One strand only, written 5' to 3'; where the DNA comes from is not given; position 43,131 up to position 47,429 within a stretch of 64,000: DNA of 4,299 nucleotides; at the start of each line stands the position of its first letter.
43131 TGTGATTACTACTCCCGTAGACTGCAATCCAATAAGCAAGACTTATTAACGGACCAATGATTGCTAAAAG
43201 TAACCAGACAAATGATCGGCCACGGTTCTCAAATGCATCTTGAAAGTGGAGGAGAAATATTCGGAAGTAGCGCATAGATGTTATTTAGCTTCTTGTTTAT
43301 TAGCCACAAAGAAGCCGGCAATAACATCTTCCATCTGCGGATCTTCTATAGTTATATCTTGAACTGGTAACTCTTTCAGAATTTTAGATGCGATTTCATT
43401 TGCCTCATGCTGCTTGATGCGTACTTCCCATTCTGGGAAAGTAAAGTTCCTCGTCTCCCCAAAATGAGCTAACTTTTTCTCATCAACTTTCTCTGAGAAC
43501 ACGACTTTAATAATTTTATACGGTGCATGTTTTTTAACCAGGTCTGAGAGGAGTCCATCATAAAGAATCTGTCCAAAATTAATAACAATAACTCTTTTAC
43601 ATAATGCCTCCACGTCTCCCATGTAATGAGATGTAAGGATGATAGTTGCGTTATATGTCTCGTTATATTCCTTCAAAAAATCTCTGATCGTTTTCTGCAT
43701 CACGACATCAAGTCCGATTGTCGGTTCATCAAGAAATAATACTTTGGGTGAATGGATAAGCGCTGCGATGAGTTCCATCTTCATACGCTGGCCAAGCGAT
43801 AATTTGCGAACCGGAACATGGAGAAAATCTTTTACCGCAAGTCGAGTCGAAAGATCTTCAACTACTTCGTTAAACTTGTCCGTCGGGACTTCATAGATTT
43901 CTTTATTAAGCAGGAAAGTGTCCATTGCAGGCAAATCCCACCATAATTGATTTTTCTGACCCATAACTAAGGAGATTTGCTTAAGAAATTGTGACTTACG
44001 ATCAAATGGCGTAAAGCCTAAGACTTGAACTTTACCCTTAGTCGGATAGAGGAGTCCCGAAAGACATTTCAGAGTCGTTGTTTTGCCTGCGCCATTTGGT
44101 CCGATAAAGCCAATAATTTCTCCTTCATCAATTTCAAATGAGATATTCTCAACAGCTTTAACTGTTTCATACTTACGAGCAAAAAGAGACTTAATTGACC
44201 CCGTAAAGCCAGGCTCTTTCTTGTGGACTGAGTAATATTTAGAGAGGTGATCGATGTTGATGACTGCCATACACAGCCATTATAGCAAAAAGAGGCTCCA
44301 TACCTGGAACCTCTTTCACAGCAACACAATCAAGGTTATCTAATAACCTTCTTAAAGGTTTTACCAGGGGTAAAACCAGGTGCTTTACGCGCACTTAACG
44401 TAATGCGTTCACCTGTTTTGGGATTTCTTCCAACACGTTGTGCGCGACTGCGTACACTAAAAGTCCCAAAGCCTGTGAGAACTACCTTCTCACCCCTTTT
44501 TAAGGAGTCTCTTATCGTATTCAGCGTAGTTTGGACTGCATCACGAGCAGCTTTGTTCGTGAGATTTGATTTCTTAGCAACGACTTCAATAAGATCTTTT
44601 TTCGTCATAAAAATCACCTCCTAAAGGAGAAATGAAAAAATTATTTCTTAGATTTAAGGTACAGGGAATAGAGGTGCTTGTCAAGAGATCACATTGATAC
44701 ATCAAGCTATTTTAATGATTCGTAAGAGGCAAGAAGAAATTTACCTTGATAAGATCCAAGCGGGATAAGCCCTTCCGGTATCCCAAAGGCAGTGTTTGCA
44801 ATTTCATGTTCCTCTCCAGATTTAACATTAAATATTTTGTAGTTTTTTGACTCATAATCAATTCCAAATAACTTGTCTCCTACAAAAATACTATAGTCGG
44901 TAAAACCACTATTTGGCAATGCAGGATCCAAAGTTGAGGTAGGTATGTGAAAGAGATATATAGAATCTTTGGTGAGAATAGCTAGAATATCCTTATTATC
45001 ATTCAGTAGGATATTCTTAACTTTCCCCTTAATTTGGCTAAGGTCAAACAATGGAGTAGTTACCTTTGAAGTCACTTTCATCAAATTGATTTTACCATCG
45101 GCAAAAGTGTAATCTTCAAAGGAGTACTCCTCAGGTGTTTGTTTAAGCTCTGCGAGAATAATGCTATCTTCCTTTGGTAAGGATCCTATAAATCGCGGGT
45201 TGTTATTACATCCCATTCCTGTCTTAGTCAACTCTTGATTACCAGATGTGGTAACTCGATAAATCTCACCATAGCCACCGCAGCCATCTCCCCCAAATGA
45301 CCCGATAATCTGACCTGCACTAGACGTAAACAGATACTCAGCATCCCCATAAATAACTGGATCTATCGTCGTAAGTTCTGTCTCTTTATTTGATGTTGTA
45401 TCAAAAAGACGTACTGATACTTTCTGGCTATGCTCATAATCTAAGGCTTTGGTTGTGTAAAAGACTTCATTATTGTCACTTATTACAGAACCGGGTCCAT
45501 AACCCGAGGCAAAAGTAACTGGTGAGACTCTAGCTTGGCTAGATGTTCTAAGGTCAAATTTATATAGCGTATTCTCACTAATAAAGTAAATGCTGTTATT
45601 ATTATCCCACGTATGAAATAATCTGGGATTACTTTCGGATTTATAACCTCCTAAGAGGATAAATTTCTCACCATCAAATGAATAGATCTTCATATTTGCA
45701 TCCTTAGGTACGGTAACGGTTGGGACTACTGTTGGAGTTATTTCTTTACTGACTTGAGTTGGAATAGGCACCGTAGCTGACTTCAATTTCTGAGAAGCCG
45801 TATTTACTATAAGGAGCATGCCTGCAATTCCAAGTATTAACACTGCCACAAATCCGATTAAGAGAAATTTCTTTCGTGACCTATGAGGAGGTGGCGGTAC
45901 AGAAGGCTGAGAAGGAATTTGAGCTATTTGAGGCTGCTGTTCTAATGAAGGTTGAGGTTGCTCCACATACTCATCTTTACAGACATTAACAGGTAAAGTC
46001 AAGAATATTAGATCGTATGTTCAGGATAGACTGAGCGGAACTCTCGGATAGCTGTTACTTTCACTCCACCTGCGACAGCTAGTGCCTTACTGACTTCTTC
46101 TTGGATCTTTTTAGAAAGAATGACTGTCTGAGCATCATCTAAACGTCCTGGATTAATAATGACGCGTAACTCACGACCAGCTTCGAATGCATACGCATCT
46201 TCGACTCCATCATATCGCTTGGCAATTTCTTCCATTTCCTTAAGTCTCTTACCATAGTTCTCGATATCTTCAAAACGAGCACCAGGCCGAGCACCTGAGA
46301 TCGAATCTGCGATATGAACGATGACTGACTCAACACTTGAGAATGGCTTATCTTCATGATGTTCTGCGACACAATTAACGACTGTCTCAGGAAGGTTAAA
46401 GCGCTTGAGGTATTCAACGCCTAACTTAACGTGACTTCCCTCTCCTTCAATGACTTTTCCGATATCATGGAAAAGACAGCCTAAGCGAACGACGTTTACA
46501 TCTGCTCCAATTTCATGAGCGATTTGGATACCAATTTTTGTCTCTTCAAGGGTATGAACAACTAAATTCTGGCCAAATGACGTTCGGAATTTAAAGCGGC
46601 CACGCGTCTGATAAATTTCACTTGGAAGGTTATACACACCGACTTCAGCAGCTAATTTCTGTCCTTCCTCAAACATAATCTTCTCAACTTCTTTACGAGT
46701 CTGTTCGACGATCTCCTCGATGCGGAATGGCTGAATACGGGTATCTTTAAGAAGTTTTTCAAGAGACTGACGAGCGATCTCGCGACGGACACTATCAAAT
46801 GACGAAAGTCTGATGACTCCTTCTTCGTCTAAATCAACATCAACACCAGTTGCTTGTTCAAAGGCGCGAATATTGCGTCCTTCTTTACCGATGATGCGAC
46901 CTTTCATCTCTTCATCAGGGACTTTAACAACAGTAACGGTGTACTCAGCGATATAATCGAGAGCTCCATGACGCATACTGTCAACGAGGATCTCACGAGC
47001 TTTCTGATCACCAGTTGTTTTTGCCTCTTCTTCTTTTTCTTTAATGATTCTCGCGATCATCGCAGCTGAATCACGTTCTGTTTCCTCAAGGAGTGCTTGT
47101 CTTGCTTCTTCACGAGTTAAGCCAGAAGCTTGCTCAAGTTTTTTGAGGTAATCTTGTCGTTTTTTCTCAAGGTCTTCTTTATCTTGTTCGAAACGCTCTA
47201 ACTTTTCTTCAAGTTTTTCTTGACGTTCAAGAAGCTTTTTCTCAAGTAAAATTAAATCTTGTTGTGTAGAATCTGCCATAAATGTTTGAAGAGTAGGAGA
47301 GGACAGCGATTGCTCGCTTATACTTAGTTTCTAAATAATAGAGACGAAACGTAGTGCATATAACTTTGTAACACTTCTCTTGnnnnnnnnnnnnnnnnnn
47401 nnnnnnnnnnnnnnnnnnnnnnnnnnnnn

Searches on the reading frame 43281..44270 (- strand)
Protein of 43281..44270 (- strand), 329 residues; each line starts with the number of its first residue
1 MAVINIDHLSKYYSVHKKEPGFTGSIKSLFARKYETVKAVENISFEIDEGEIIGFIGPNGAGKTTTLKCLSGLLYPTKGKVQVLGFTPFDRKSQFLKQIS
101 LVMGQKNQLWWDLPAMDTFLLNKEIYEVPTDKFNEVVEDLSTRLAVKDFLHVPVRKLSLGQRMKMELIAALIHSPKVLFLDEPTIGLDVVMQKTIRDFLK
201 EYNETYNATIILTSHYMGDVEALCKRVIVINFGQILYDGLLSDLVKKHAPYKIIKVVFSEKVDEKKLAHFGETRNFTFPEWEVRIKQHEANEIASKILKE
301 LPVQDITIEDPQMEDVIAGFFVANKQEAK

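Call 86: search_protein_families(library=pfam, proteins=[window:43281-44270:-], max_evalue=0.0001)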
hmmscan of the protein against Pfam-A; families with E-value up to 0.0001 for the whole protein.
window:43281-44270:- (329 aa): 3 families
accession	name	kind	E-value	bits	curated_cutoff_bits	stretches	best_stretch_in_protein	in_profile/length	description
PF00005.33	ABC_tran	-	8.7e-29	101.3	25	1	41-184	2-136/137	ABC transporter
PF13304.12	AAA_21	-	2.2e-15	58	27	1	152-215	233-298/304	AAA domain, putative AbiEii toxin, Type IV TA system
PF13476.12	AAA_23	-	3.1e-05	25.2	27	1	41-77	11-46/201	AAA domain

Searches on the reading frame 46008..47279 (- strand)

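Call 12: search_protein_families(library=pfam, proteins=[window:46008-47279:-], max_evalue=0.001)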
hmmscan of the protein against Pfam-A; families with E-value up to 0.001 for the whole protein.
window:46008-47279:- (423 aa): 3 families
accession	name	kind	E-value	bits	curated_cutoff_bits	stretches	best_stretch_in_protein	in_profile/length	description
PF01966.28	HD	-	1.8e-16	60.9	22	1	242-328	4-114/116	HD domain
PF12072.13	RNase_Y_N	-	3.9e-15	56.2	32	1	13-109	105-201/201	RNase Y N-terminal region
PF00013.35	KH_1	-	2.6e-08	33.9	21.5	1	117-171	3-62/66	KH domain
